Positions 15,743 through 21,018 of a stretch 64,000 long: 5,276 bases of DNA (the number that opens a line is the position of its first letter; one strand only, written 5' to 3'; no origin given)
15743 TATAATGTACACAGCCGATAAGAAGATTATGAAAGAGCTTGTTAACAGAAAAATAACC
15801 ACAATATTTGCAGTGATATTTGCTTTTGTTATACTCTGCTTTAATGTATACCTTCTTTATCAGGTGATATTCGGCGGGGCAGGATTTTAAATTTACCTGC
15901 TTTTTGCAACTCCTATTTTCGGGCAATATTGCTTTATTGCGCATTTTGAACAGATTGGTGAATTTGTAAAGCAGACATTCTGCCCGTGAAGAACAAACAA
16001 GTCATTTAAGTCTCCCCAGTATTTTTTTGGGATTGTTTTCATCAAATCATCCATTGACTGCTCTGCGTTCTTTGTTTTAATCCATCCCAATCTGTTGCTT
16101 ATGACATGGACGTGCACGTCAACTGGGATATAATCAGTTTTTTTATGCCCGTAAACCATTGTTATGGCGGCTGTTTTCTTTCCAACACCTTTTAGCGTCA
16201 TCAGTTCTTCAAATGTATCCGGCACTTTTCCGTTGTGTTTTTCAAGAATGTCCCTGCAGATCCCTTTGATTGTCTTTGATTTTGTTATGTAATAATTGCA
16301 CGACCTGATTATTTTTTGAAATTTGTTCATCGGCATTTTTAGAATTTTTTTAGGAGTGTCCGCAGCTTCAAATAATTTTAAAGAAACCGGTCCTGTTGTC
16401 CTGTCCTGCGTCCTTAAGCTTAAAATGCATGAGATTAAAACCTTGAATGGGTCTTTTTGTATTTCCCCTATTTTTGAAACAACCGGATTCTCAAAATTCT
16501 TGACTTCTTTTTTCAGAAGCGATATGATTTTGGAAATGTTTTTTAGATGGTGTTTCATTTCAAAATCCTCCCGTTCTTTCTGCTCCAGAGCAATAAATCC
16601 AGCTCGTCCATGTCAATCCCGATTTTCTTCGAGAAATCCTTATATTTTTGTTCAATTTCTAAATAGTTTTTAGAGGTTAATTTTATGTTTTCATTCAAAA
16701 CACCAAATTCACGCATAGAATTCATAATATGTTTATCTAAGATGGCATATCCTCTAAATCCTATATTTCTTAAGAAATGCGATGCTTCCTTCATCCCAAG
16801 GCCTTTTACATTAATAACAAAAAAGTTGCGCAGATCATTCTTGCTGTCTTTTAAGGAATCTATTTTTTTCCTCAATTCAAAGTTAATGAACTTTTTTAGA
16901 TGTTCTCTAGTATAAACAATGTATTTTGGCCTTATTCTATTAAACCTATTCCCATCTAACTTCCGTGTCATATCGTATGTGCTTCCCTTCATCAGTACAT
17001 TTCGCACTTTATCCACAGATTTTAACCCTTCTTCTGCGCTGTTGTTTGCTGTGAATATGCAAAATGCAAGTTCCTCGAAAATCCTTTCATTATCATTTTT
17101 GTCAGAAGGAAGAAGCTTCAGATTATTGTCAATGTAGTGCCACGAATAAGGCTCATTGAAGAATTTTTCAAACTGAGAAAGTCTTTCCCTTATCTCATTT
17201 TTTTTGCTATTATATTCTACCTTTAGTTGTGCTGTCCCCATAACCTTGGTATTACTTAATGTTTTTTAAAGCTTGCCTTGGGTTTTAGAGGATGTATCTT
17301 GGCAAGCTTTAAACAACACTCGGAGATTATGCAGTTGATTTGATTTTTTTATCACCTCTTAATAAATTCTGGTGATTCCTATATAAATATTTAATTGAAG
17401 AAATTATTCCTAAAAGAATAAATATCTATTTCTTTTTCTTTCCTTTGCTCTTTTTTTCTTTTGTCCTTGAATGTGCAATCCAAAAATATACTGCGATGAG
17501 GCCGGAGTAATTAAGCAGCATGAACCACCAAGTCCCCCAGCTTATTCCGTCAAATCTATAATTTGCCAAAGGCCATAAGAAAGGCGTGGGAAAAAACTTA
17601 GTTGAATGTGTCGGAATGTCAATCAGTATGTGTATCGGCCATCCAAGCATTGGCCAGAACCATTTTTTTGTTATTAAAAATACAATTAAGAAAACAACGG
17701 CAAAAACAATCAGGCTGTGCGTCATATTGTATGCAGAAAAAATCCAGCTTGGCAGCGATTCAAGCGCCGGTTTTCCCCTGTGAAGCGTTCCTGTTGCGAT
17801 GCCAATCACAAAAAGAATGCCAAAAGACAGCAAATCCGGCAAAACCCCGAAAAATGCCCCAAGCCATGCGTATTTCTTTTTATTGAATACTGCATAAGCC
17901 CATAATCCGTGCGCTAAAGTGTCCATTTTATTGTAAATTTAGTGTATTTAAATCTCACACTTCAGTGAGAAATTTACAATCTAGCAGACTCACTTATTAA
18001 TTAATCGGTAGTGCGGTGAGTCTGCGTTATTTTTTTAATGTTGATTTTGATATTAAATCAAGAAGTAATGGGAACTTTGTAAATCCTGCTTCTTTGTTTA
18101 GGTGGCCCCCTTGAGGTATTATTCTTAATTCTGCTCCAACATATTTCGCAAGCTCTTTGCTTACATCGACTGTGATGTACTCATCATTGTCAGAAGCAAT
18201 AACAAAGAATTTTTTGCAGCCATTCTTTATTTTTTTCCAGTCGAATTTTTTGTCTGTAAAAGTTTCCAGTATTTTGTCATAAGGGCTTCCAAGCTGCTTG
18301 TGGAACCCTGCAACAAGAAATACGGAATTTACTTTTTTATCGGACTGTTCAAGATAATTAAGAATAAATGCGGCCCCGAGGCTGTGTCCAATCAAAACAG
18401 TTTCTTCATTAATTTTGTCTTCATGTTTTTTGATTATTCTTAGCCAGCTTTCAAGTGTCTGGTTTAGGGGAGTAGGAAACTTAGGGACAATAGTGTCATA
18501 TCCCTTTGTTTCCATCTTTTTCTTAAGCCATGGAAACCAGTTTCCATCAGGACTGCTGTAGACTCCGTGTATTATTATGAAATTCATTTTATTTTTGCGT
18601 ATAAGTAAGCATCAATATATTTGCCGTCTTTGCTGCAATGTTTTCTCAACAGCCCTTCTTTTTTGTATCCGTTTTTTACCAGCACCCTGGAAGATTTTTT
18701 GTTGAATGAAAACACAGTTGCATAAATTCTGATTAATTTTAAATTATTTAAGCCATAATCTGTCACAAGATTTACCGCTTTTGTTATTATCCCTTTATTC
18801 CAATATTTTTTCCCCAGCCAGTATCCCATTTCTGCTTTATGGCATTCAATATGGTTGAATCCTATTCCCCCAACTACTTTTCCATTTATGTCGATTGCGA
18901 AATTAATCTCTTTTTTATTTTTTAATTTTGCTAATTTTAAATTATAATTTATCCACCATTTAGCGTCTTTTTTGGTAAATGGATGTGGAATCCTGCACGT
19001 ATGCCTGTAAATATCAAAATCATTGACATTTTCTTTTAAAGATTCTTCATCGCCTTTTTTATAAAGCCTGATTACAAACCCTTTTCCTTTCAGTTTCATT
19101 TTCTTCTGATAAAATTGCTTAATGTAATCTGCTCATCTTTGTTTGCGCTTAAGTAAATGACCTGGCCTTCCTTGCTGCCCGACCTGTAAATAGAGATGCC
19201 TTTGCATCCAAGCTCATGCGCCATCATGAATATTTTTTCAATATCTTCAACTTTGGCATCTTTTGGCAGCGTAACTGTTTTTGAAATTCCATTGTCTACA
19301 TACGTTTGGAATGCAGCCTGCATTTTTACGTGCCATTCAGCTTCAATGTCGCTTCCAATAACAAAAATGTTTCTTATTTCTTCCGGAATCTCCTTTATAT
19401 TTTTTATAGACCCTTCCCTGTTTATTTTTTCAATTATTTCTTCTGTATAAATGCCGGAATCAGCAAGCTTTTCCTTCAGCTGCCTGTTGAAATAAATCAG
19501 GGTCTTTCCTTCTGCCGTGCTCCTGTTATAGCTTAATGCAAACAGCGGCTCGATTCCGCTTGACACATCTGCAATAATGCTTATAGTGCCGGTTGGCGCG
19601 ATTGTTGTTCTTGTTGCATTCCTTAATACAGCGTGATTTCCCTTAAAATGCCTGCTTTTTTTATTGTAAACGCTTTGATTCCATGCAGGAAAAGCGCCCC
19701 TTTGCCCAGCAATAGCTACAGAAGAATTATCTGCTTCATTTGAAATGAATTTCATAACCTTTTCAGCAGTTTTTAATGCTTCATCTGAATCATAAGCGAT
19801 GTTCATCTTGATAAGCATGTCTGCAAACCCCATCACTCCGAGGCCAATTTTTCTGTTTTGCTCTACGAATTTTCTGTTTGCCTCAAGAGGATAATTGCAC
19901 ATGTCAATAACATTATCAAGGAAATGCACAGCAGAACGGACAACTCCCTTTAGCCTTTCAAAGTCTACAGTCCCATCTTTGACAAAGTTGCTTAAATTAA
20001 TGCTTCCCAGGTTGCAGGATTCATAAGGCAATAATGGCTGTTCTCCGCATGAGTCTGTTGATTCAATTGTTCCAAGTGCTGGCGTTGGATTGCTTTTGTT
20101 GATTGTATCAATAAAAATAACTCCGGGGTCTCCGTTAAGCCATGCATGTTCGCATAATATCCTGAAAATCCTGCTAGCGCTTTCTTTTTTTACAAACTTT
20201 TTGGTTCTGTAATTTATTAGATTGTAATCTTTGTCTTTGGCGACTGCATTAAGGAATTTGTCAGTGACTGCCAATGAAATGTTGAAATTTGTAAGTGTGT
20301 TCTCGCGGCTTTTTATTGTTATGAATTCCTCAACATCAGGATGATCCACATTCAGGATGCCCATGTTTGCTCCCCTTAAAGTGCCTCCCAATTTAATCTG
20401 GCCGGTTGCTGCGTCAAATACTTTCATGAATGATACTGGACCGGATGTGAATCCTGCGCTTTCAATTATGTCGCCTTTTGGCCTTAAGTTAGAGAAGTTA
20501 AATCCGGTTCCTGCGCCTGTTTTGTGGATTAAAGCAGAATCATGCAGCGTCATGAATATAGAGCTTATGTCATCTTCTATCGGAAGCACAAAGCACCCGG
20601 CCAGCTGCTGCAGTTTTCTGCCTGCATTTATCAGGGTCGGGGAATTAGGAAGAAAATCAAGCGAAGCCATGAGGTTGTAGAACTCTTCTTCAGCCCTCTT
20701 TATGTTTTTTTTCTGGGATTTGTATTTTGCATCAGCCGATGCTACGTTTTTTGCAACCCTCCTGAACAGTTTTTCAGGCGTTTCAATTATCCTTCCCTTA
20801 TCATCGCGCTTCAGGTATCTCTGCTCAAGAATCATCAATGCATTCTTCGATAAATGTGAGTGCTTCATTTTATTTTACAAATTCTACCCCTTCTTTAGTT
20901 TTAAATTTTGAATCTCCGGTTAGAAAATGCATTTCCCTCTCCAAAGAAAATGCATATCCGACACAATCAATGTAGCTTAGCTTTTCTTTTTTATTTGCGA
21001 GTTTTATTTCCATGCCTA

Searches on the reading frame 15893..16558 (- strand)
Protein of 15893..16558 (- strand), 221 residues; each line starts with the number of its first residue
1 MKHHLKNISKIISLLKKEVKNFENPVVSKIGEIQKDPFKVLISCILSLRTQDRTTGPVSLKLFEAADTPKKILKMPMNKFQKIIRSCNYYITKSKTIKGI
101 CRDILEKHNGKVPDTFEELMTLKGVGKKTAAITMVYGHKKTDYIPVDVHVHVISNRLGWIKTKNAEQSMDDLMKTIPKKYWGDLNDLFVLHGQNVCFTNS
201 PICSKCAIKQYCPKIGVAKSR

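Call 94: search_protein_families(library=pfam, max_evalue=0.001, proteins=[window:15893-16558:-])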
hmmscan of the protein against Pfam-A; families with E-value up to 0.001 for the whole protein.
window:15893-16558:- (221 aa): 2 families
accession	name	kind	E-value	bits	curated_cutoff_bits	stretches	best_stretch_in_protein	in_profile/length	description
PF00730.31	HhH-GPD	-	1e-19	71.3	26.2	1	42-177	1-107/108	HhH-GPD superfamily base excision DNA repair protein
PF00633.29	HHH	-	8.6e-08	32.1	24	1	108-130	2-24/30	Helix-hairpin-helix motif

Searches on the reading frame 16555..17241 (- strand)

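Call 94: search_protein_families(library=pfam, max_evalue=0.001, proteins=[window:16555-17241:-])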
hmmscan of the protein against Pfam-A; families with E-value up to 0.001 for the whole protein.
window:16555-17241:- (228 aa): 1 family
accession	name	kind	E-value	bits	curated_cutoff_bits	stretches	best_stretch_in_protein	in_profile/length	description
PF22175.2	Ogg-HhH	-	1.9e-45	155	27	1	48-209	14-173/173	8-oxoguanine DNA glycosylase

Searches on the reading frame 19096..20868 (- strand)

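Call 5: search_protein_families(library=pfam, max_evalue=0.001, proteins=[window:19096-20868:-])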
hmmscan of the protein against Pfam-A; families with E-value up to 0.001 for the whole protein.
window:19096-20868:- (590 aa): 2 families
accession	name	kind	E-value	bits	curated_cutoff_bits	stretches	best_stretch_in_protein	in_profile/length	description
PF02867.20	Ribonuc_red_lgC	-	1.2e-127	427.2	23.9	1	91-561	2-523/523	Ribonucleotide reductase, barrel domain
PF00317.26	Ribonuc_red_lgN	-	5.3e-25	87.7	28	1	6-86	3-76/77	Ribonucleotide reductase, all-alpha domain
